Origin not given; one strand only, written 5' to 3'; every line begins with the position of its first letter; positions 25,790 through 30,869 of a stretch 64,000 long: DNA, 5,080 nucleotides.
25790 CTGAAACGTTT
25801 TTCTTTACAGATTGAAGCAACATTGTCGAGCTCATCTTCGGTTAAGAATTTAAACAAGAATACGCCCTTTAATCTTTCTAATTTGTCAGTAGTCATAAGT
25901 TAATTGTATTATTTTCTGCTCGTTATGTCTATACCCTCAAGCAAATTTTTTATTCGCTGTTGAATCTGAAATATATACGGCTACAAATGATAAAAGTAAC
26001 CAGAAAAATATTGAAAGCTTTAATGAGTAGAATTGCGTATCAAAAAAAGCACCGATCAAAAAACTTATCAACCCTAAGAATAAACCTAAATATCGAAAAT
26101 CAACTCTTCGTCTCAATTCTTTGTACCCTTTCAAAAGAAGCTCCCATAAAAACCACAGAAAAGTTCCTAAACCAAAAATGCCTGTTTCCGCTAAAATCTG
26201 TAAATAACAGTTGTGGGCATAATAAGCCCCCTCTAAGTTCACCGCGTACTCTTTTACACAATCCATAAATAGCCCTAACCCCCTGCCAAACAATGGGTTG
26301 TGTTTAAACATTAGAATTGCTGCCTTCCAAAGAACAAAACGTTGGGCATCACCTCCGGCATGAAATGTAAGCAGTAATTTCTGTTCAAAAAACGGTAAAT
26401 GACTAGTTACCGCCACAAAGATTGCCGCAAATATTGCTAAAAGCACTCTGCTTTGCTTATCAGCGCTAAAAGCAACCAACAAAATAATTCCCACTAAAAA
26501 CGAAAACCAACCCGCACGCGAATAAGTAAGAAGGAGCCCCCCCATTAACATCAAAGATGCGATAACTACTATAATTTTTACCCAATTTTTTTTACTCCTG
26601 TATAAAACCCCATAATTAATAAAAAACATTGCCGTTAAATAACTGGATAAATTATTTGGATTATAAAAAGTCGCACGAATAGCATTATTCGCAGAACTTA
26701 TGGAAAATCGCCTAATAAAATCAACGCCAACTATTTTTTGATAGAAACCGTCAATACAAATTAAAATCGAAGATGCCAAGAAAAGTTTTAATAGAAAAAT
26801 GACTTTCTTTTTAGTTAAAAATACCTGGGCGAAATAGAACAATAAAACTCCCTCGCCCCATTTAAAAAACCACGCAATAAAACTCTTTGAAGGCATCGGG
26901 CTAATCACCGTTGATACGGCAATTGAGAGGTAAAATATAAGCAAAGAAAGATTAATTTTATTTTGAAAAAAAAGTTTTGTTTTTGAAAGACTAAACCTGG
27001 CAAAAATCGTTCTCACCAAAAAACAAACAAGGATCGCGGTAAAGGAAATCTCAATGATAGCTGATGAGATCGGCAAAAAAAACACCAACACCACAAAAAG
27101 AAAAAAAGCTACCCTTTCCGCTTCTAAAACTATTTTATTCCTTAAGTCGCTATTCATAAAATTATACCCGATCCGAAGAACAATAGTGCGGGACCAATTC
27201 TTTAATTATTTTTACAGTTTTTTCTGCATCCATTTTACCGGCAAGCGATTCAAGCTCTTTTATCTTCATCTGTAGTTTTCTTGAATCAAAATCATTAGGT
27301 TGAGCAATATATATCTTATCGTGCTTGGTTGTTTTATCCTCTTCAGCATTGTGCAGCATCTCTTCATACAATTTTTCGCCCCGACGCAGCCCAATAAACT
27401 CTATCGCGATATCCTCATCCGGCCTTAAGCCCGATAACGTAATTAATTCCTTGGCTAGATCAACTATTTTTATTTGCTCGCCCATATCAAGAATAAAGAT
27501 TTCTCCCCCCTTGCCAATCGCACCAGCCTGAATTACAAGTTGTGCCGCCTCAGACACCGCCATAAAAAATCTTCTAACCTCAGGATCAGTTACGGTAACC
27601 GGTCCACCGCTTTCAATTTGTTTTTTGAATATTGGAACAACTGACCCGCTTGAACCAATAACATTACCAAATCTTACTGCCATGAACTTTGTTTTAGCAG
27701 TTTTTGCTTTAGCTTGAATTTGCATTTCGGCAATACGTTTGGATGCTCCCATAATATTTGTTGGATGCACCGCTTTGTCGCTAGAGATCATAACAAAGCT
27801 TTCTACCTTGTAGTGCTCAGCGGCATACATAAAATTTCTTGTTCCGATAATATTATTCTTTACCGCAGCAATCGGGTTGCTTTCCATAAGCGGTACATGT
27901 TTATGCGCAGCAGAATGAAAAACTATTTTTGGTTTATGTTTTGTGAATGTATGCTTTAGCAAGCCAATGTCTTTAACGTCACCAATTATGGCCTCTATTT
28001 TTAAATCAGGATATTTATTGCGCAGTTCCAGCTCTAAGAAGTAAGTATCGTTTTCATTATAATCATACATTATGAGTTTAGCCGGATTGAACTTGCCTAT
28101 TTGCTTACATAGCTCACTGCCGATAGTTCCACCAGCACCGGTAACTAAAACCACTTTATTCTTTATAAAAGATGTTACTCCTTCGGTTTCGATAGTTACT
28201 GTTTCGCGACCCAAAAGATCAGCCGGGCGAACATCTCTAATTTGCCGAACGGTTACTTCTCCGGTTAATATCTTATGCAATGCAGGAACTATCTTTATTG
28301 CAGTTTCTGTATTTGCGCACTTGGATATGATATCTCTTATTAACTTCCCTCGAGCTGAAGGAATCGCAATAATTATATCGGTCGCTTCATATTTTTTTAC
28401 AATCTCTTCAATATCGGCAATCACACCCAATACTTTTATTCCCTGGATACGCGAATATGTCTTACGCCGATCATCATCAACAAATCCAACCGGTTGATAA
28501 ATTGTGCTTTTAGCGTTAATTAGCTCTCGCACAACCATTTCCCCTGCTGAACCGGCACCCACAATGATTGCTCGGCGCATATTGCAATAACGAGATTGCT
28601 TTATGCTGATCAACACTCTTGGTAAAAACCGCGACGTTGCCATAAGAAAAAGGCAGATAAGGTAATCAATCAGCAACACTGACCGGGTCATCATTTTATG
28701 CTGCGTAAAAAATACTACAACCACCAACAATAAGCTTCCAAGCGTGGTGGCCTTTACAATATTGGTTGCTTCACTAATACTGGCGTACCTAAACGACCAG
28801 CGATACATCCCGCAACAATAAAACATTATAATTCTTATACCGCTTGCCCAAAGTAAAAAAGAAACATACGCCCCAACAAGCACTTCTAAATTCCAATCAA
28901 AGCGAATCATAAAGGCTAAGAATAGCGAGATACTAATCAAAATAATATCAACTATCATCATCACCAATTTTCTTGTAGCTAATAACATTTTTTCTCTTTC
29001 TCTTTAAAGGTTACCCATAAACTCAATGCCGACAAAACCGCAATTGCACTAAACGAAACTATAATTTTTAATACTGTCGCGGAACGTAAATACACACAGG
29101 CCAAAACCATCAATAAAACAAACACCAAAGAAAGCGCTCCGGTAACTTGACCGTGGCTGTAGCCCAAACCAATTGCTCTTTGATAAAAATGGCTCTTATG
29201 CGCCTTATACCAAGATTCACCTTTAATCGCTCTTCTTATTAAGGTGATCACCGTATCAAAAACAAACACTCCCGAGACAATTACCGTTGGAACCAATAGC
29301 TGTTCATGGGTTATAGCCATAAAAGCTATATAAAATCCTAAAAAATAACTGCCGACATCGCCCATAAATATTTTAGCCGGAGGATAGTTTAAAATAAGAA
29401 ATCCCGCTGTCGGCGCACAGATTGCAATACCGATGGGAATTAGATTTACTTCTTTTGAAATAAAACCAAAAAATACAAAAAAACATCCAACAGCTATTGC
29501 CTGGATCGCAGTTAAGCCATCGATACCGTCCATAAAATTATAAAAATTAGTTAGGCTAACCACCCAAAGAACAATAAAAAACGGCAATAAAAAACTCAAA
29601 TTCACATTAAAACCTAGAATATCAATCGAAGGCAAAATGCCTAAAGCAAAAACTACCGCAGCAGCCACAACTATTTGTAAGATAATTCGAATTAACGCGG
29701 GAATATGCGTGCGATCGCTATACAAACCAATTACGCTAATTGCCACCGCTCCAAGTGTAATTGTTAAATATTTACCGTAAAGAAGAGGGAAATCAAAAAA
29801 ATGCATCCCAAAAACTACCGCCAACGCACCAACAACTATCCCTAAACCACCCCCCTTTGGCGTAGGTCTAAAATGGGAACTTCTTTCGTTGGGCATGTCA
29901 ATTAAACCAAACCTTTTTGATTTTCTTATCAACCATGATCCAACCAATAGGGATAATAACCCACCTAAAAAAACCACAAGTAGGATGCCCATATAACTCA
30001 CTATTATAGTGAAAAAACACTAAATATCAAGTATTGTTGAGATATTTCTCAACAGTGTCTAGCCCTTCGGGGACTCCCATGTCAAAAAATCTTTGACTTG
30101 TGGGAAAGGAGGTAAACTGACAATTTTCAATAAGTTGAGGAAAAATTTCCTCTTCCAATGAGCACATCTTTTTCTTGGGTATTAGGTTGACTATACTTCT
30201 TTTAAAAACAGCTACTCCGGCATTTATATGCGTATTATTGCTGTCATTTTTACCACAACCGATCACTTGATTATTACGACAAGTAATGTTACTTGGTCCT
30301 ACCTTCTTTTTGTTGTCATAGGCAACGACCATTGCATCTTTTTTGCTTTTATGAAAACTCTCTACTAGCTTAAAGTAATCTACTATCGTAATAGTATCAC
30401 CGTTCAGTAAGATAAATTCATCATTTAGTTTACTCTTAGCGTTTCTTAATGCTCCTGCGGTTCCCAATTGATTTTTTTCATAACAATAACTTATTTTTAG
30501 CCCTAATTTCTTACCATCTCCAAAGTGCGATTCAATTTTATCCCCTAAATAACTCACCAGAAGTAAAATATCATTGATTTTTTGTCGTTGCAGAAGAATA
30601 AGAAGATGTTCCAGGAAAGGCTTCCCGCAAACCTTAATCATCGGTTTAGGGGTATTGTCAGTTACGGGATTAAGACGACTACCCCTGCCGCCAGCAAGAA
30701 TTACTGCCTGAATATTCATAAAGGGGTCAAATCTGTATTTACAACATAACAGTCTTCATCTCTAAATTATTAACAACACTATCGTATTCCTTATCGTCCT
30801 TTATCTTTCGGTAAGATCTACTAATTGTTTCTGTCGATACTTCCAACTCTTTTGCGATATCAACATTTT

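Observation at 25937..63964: About 38-kb, at least 37-gene co-directional glycan super-operon combining sulfation, C-methylation, rSAM tailoring and ulosonic/heptose chemistry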

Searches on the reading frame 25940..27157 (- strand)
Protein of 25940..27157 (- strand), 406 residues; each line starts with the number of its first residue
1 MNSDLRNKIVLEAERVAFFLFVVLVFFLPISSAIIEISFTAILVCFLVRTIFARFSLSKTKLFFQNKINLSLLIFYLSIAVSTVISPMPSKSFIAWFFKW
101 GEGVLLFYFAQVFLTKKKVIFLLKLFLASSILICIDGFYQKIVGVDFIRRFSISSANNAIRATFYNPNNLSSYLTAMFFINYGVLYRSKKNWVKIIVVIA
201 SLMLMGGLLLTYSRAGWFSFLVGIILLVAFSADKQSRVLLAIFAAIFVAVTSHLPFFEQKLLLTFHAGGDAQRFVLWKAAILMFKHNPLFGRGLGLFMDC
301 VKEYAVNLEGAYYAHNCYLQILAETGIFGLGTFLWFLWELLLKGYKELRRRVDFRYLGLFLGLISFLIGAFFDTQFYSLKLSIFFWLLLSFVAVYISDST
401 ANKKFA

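Call 4: search_protein_families(library=pfam, proteins=[window:25940-27157:-], max_evalue=0.01)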
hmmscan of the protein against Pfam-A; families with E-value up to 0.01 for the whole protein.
window:25940-27157:- (406 aa): 1 family
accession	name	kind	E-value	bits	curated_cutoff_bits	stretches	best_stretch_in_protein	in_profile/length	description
PF04932.20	Wzy_C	-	7e-23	81.5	31.7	1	200-334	2-149/149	O-Antigen ligase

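Call 14: search_protein_families(library=ncbifam, proteins=[window:25940-27157:-], max_evalue=1e-8)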
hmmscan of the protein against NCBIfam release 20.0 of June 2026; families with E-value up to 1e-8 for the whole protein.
window:25940-27157:- (406 aa): 2 families
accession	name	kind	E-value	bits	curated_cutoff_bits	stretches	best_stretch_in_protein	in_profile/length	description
TIGR00947.1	2A73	equivalog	4.8e-23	81.8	366.4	1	12-395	17-422/425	IctB family putative bicarbonate transporter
TIGR03097.1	PEP_O_lig_1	hypoth_equivalog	1.2e-10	40.9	188.1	1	37-383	46-396/408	putative O-glycosylation ligase, exosortase A system-associated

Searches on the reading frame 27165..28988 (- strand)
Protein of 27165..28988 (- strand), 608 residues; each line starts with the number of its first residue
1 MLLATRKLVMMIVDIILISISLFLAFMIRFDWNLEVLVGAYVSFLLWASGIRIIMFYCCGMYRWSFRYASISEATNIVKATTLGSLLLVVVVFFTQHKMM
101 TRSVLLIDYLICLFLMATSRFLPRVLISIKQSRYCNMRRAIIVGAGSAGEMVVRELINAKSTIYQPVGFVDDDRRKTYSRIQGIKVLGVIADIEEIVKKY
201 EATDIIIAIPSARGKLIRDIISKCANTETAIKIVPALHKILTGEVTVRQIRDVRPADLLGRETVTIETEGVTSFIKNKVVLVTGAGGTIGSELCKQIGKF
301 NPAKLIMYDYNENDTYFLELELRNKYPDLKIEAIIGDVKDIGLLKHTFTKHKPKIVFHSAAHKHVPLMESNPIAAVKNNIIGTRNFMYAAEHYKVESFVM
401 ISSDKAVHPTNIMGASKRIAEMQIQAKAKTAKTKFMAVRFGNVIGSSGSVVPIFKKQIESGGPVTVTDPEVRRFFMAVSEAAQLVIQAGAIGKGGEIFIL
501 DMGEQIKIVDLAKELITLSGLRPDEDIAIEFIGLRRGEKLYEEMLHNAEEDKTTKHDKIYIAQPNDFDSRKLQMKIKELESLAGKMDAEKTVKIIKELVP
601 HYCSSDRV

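Call 4: search_protein_families(library=pfam, proteins=[window:27165-28988:-], max_evalue=0.01)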
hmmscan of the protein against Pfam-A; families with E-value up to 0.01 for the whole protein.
window:27165-28988:- (608 aa): 10 families
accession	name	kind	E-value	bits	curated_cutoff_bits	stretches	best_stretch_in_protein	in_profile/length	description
PF02719.21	Polysacc_synt_2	-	2.7e-118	394.9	20.2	1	280-563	1-292/293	Polysaccharide biosynthesis protein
PF01370.27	Epimerase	-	1.4e-21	77.4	20.9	1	280-490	1-226/240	NAD dependent epimerase/dehydratase family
PF13727.12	CoA_binding_3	-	3.9e-18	66.5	25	1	60-235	4-175/175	CoA-binding domain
PF16363.11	GDP_Man_Dehyd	-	6.7e-14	52.5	27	1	281-404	1-130/332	GDP-mannose 4,6 dehydratase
PF04321.23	RmlD_sub_bind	-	3.6e-11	43.1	27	1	280-468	3-177/287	RmlD substrate binding domain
PF01073.25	3Beta_HSD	-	9.4e-10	38.4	22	1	281-423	1-139/280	3-beta hydroxysteroid dehydrogenase/isomerase family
PF17836.7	PglD_N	-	6.5e-07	30.3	23.4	1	141-209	3-65/78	PglD N-terminal domain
PF07993.18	NAD_binding_4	-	1.4e-06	28.1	20.1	1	328-408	60-141/258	Male sterility protein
PF13460.12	NAD_binding_10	-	4.1e-06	27.2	27.2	1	326-411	35-108/184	NAD(P)H-binding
PF00106.31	adh_short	-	5.1e-05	23.3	26.6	1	278-347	1-67/195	short chain dehydrogenase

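Call 14: search_protein_families(library=ncbifam, proteins=[window:27165-28988:-], max_evalue=1e-8)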
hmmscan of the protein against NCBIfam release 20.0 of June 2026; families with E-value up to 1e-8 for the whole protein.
window:27165-28988:- (608 aa): 12 families
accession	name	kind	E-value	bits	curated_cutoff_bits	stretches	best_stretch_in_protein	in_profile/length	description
TIGR03589.1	PseB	equivalog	1e-57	195.6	407.75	1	275-566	2-283/324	UDP-N-acetylglucosamine 4,6-dehydratase (inverting)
TIGR04130.1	FnlA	equivalog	6.8e-48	163.3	730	1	275-567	2-286/337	UDP-N-acetylglucosamine 4,6-dehydratase/5-epimerase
TIGR03025.1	EPS_sugtrans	subfamily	4.7e-32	111.8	295.55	1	13-254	2-241/445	exopolysaccharide biosynthesis polyprenyl glycosylphosphotransferase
TIGR03023.1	WcaJ_sugtrans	equivalog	7.6e-32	111.2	410.75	1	12-254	1-246/453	undecaprenyl-phosphate glucose phosphotransferase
TIGR03022.1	WbaP_sugtrans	subfamily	5.8e-18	65.4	403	1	10-251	1-239/456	undecaprenyl-phosphate galactose phosphotransferase WbaP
TIGR01179.1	galE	equivalog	4.1e-16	58.7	262.3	1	280-447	2-180/332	UDP-glucose 4-epimerase GalE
TIGR02622.1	CDP_4_6_dhtase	equivalog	1.6e-14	53.8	278.45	1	275-408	2-134/352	CDP-glucose 4,6-dehydratase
TIGR01181.1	dTDP_gluc_dehyt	equivalog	6.4e-13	48.5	365.1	1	280-537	2-276/321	dTDP-glucose 4,6-dehydratase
TIGR04180.1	EDH_00030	hypoth_equivalog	7.5e-13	48.2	475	1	280-405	1-123/297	NAD-dependent 4,6-dehydratase LegB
TIGR03466.1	HpnA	hypoth_equivalog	4.6e-11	42.2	367.65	1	279-437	2-148/327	hopanoid-associated sugar epimerase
TIGR03013.1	EpsB_2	subfamily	9.4e-11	41.4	393.35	1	13-250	2-234/443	TIGR03013 family XrtA/PEP-CTERM system glycosyltransferase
NF007956.0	PRK10675.1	subfamily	1.8e-09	37.2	394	1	280-404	3-125/338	UDP-glucose 4-epimerase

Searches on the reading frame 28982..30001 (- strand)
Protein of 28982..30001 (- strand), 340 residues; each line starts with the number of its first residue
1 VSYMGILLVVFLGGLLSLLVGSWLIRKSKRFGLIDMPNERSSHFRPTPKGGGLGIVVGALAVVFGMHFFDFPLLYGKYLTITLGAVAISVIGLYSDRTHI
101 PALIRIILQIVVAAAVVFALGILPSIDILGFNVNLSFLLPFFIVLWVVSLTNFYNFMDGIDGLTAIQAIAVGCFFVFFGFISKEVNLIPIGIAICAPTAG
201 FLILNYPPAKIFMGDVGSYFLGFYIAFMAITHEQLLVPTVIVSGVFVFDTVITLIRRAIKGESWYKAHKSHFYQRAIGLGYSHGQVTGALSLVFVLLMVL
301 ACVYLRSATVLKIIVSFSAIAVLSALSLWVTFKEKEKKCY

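Call 4: search_protein_families(library=pfam, proteins=[window:28982-30001:-], max_evalue=0.01)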
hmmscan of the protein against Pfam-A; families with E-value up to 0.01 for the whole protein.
window:28982-30001:- (340 aa): 1 family
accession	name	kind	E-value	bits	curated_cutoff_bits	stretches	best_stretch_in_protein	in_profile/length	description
PF00953.26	Glycos_transf_4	-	3.4e-35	121.9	27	1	79-231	2-158/160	Glycosyl transferase family 4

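Call 14: search_protein_families(library=ncbifam, proteins=[window:28982-30001:-], max_evalue=1e-8)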
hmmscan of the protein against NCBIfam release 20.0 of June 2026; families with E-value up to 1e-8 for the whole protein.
window:28982-30001:- (340 aa): 3 families
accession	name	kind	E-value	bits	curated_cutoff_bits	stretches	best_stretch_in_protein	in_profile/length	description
TIGR02380.1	ECA_wecA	exception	4.2e-22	78.8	326.05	1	7-317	4-322/346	UDP-N-acetylglucosamine--undecaprenyl-phosphate N-acetylglucosaminephosphotransferase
NF053644.1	MraY_archaea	equivalog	5.1e-15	55.6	450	1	98-258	146-300/340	pseudomurein biosynthesis MraY family phospho-N-acetylmuramoyl-pentapeptide-transferase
TIGR00445.1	mraY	equivalog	2.3e-13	50.3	192.05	1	47-257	35-269/321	phospho-N-acetylmuramoyl-pentapeptide-transferase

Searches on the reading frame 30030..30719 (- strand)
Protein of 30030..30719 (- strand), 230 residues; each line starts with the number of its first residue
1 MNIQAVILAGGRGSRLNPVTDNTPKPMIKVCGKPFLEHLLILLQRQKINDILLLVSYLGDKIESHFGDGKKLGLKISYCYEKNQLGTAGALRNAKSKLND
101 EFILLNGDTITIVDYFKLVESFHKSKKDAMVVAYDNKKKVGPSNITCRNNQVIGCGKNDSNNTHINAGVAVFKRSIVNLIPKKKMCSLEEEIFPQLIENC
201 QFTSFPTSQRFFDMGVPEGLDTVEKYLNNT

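Call 4: search_protein_families(library=pfam, proteins=[window:30030-30719:-], max_evalue=0.01)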
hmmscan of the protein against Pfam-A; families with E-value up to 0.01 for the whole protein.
window:30030-30719:- (230 aa): 3 families
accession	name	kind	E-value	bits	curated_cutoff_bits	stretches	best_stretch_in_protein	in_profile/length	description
PF00483.29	NTP_transferase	-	2.4e-25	90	21.2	1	5-139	2-143/245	Nucleotidyl transferase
PF12804.13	NTP_transf_3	-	2.2e-12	47.9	27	1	5-138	1-127/160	MobA-like NTP transferase domain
PF01128.25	IspD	-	0.0018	18.5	27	0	4-56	2-52/221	2-C-methyl-D-erythritol 4-phosphate cytidylyltransferase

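Call 14: search_protein_families(library=ncbifam, proteins=[window:30030-30719:-], max_evalue=1e-8)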
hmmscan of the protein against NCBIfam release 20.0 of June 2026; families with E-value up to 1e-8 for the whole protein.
window:30030-30719:- (230 aa): 25 families
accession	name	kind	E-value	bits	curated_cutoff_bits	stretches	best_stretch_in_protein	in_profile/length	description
NF052502.1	man1P_GTase_Rv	exception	7.1e-47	160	440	1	4-219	2-222/352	mannose-1-phosphate guanylyltransferase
TIGR03992.1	Arch_glmU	subfamily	1.2e-38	133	292.1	1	4-220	2-220/393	bifunctional sugar-1-phosphate nucleotidylyltransferase/acetyltransferase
NF045761.1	NAMPUrTaseMurU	equivalog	2.2e-36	125.8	250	1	4-225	2-225/226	N-acetylmuramate alpha-1-phosphate uridylyltransferase MurU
NF049965.1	GlMnHpPGnyltfHddC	equivalog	2e-33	115.9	300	1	4-220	2-214/221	D-glycero-D-manno-heptose 1-phosphate guanosyltransferase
NF041313.1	UDPGP_AglF_Halo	equivalog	4.4e-29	101.6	400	1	4-176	2-178/234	UTP--glucose-1-phosphate uridylyltransferase AglF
TIGR01208.1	rmlA_long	equivalog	7.6e-25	87.5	320.25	1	5-182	2-184/353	glucose-1-phosphate thymidylyltransferase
TIGR02623.1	G1P_cyt_trans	equivalog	1.4e-21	77.1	300.25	1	4-67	2-65/255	glucose-1-phosphate cytidylyltransferase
NF041173.1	Sug_nt_acttase_Thmprot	equivalog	5.1e-20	71.8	600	1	4-197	2-193/405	bifunctional sugar-1-phosphate nucleotidylyltransferase/acetyltransferase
TIGR01173.1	glmU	equivalog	1.4e-14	53.9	366.85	1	4-175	2-175/452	bifunctional UDP-N-acetylglucosamine diphosphorylase/glucosamine-1-phosphate N-acetyltransferase GlmU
NF010934.1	PRK14354.1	equivalog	2.2e-14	52.8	450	1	5-141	2-134/447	bifunctional UDP-N-acetylglucosamine diphosphorylase/glucosamine-1-phosphate N-acetyltransferase GlmU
NF010939.0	PRK14359.1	equivalog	3.3e-13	49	592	1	1-181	1-180/430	bifunctional UDP-N-acetylglucosamine diphosphorylase/glucosamine-1-phosphate N-acetyltransferase GlmU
NF045697.1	MurNAcPUrMurU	equivalog_domain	6.4e-13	48.6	370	1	6-124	1-124/229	N-acetylmuramate alpha-1-phosphate uridylyltransferase MurU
TIGR00454.1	TIGR00454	hypoth_equivalog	8.3e-13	48.6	174.7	1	4-183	2-175/183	TIGR00454 family protein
TIGR01207.1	rmlA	equivalog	1.5e-12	47.2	360.65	1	5-136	2-136/286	glucose-1-phosphate thymidylyltransferase RfbA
NF010940.0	PRK14360.1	equivalog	5e-12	45.1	602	1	5-182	4-187/452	bifunctional UDP-N-acetylglucosamine diphosphorylase/glucosamine-1-phosphate N-acetyltransferase GlmU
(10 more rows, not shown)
